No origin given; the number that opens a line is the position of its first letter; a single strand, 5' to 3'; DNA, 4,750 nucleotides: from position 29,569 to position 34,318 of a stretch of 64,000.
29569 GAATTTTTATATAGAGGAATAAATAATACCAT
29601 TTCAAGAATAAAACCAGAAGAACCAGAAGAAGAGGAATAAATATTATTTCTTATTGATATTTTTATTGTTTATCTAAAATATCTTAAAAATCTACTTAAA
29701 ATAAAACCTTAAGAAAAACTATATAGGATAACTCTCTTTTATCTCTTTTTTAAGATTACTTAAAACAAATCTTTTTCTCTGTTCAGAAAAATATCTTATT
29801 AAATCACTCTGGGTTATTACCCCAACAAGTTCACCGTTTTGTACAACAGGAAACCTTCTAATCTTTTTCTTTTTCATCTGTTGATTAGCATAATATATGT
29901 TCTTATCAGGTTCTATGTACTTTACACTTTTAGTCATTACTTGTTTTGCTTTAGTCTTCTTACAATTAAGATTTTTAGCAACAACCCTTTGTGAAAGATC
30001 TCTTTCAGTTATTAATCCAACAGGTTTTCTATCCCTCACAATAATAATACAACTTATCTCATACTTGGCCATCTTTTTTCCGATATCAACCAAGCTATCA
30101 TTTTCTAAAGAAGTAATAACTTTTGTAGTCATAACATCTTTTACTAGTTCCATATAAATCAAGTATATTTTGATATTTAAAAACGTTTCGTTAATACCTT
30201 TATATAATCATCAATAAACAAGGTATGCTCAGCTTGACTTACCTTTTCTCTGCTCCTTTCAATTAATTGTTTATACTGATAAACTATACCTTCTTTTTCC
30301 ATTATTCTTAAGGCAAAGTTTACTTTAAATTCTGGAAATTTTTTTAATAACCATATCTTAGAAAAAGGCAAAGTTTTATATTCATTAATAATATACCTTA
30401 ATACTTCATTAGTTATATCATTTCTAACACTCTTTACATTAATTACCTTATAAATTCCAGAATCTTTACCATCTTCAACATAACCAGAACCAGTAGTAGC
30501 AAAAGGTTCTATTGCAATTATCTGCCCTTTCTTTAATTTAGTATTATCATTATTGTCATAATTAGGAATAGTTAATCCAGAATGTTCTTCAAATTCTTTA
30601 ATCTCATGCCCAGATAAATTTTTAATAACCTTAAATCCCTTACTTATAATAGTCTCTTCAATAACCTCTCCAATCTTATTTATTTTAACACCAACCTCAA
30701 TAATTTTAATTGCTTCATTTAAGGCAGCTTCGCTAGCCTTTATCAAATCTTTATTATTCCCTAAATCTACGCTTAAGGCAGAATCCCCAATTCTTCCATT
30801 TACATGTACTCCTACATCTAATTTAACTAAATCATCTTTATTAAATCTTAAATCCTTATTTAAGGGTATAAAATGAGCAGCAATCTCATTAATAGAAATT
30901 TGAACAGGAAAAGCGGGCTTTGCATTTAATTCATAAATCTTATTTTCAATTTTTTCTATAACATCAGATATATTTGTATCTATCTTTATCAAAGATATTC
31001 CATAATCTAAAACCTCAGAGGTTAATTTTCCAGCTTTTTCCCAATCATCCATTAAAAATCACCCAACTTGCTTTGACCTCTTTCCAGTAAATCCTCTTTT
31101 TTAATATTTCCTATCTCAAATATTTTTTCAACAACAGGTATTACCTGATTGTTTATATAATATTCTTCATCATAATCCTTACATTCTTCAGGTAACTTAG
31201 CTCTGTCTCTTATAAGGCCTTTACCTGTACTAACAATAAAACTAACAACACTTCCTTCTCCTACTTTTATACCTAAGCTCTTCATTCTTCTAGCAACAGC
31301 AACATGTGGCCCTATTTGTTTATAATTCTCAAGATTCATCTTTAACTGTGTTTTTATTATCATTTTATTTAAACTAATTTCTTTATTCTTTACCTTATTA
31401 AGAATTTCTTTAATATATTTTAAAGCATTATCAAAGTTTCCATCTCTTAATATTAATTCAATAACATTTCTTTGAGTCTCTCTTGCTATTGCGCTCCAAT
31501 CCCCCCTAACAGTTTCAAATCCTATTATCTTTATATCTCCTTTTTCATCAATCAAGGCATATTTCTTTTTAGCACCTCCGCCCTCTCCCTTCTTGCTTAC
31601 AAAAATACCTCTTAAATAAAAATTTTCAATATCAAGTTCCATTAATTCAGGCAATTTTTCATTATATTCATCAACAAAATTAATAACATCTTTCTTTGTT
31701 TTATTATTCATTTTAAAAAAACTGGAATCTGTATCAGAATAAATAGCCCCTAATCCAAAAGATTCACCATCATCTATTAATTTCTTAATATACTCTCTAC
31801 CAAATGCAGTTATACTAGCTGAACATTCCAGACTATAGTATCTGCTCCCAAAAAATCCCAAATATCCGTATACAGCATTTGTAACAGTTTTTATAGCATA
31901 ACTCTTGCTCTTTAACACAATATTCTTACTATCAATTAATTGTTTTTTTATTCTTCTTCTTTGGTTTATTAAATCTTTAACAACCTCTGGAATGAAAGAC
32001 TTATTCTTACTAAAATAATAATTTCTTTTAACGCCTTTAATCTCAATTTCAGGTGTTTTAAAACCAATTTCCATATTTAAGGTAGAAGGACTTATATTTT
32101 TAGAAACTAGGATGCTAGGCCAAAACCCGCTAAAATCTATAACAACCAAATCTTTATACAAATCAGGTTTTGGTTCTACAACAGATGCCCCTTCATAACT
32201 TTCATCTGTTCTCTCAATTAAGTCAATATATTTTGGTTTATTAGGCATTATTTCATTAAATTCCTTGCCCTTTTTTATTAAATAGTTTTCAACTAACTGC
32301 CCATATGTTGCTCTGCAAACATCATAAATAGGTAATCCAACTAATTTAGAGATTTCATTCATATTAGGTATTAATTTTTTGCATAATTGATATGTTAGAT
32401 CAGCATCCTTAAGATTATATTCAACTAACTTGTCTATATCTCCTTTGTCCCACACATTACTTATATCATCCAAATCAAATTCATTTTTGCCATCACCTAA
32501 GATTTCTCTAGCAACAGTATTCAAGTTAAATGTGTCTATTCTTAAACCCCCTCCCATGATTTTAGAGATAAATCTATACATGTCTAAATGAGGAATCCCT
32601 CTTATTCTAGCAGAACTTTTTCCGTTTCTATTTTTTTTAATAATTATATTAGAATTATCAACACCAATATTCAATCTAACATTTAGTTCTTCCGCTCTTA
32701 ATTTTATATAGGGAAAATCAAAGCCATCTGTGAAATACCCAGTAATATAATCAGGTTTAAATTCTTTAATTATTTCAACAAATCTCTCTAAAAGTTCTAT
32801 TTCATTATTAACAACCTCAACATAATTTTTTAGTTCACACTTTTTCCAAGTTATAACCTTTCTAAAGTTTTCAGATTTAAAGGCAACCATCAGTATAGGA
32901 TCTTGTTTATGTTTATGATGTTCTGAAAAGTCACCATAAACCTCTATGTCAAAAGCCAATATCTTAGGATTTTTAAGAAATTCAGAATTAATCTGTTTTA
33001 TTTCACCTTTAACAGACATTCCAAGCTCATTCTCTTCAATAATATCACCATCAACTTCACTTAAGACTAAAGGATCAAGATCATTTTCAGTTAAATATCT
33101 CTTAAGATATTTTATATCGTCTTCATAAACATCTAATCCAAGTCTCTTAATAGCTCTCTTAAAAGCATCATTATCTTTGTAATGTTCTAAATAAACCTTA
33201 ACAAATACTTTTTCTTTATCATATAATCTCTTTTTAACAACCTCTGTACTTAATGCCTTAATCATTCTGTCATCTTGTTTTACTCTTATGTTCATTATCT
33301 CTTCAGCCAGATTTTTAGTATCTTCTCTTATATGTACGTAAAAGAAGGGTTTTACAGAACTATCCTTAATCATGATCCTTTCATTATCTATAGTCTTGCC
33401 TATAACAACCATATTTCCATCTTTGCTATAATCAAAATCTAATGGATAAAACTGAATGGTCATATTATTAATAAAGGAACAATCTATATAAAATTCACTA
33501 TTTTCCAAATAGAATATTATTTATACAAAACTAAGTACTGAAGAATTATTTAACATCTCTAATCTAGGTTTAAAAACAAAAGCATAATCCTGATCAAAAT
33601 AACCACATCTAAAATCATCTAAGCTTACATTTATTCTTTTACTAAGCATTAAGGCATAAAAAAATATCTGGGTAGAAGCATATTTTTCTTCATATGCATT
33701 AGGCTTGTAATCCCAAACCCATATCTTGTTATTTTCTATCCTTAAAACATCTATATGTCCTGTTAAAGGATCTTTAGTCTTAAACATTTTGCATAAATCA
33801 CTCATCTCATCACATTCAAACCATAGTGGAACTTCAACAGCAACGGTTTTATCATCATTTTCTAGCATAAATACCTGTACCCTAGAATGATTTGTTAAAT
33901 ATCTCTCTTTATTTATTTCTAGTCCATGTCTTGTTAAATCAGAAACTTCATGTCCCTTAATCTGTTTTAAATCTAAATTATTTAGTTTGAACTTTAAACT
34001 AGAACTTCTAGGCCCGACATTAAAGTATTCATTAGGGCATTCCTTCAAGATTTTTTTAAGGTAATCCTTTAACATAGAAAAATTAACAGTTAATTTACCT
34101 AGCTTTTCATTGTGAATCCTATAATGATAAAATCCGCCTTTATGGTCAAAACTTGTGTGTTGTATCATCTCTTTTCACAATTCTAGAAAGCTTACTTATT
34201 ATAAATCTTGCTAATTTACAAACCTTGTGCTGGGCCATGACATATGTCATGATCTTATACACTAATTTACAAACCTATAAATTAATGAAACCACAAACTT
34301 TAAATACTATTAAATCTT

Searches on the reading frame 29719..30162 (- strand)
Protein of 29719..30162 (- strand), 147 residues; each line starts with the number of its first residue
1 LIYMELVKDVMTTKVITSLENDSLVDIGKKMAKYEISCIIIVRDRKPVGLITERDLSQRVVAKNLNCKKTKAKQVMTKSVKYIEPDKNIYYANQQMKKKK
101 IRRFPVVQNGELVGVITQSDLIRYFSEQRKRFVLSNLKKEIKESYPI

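Call 33: search_protein_families(library=pfam, proteins=[window:29719-30162:-])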
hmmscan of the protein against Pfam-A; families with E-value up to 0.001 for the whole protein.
window:29719-30162:- (147 aa): 1 family
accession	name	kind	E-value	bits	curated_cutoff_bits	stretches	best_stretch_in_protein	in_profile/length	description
PF00571.33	CBS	-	3.5e-28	98.1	24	2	72-126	1-56/57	CBS domain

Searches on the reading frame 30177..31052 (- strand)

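Call 33: search_protein_families(library=pfam, proteins=[window:30177-31052:-])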
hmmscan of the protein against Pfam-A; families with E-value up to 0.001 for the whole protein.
window:30177-31052:- (291 aa): 1 family
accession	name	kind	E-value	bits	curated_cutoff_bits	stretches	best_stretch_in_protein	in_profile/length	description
PF00557.29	Peptidase_M24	-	2.8e-26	93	23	1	5-201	4-190/208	Metallopeptidase family M24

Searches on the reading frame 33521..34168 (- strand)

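Call 33: search_protein_families(library=pfam, proteins=[window:33521-34168:-])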
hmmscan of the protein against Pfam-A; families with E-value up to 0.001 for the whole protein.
window:33521-34168:- (215 aa): 1 family
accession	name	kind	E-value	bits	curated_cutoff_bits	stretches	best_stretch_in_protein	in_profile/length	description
PF12705.13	PDDEXK_1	-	5.9e-06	26.8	22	1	109-193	106-189/247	PD-(D/E)XK nuclease superfamily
